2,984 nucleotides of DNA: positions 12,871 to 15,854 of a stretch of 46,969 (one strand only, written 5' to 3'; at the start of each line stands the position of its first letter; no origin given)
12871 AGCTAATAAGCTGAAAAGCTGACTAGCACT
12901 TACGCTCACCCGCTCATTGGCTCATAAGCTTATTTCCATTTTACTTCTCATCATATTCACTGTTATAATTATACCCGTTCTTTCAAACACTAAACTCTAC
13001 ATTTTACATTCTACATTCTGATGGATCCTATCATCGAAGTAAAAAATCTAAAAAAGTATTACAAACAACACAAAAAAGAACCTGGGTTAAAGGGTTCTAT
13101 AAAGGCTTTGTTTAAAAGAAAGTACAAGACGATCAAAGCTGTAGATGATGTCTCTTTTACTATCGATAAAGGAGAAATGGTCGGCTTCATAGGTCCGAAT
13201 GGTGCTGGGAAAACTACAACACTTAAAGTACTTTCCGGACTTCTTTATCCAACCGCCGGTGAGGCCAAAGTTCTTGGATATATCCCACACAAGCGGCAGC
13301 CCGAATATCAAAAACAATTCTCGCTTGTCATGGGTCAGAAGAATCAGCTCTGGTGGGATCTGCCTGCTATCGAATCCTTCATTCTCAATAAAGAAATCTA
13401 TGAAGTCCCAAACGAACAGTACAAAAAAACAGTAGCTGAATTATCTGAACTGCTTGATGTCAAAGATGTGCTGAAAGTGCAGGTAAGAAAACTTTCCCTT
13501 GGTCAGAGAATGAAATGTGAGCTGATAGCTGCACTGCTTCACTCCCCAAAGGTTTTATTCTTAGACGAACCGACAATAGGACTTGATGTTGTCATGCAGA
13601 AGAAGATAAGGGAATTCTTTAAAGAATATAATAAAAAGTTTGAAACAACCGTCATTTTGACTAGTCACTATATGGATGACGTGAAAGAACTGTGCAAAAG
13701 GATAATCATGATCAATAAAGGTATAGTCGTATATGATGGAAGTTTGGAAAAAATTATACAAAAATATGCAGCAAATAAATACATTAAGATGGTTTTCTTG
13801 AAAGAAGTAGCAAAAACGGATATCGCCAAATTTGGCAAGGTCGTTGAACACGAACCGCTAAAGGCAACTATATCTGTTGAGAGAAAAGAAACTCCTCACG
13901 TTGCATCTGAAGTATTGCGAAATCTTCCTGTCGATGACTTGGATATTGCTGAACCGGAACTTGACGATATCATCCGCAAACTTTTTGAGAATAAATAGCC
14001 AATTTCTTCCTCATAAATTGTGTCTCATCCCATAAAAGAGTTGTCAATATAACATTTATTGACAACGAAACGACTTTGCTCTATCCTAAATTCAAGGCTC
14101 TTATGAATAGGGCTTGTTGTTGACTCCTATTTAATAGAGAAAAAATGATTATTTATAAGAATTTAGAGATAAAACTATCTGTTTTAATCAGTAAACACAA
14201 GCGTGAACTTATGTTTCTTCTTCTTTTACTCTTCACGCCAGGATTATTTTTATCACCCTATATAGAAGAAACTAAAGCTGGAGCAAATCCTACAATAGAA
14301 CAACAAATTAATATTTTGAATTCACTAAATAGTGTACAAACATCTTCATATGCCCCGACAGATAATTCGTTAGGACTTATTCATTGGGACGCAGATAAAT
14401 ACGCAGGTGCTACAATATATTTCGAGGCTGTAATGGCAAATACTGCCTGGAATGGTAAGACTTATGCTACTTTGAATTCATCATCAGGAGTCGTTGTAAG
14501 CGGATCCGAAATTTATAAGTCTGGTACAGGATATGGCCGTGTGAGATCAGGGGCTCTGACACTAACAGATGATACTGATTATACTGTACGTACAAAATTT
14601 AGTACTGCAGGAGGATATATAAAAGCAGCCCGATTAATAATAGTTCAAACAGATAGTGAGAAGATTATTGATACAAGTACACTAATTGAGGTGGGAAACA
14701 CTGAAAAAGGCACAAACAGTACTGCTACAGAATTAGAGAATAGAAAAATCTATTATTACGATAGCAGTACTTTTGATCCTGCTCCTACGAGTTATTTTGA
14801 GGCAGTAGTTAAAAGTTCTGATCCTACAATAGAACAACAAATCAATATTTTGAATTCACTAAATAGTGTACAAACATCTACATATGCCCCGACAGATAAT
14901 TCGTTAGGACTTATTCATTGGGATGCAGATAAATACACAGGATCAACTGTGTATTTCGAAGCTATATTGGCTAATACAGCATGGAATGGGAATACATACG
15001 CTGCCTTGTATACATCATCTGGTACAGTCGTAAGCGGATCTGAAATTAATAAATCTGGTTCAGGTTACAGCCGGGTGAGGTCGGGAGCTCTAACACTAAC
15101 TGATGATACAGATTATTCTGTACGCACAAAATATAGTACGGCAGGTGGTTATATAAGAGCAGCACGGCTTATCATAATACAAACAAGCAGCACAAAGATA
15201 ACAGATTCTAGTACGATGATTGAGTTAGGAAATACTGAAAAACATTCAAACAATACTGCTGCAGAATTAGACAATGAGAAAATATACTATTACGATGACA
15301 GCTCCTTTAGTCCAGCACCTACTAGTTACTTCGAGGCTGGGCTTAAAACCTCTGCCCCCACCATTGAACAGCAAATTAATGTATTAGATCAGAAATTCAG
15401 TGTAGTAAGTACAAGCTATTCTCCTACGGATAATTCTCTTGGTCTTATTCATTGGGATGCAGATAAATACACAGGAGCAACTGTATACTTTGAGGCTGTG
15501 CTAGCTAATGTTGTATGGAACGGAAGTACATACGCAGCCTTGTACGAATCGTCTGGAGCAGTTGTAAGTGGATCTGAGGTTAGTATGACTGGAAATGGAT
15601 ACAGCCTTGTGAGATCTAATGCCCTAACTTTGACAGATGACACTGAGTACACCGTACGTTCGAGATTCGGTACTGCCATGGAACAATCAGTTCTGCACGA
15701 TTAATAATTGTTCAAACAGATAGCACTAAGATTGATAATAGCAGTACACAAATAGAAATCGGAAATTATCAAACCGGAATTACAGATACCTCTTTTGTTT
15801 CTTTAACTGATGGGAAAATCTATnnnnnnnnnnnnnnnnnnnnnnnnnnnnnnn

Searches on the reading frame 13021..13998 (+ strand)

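Call 29: search_protein_families(library=pfam, proteins=[window:13021-13998:+], max_evalue=0.0001)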
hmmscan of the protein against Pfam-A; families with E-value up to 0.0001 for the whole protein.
window:13021-13998:+ (325 aa): 2 families
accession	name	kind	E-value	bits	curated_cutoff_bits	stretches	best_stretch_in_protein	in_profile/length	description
PF00005.33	ABC_tran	-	8.6e-27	94.9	25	1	42-185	2-136/137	ABC transporter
PF13304.12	AAA_21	-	1.3e-16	62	27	1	141-216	221-298/304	AAA domain, putative AbiEii toxin, Type IV TA system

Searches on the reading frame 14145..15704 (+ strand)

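Call 13: search_protein_families(library=pfam, proteins=[window:14145-15704:+], max_evalue=0.01)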
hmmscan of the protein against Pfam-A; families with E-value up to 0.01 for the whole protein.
window:14145-15704:+ (519 aa): 4 families
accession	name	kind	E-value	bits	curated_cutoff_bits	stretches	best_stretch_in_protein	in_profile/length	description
PF13374.12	TPR_10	-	1.3e-06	28.6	27.5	0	430-454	6-30/42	Tetratricopeptide repeat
PF16127.10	DUF4839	-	0.0011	19.5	25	0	439-467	24-51/123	Domain of unknown function (DUF4839)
PF16942.10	CclA_1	-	0.0012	19.5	25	0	453-479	35-61/103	Putative cyclic bacteriocin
PF25558.1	DUF7930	-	0.0076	16.7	27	0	266-284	51-69/75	Domain of unknown function (DUF7930)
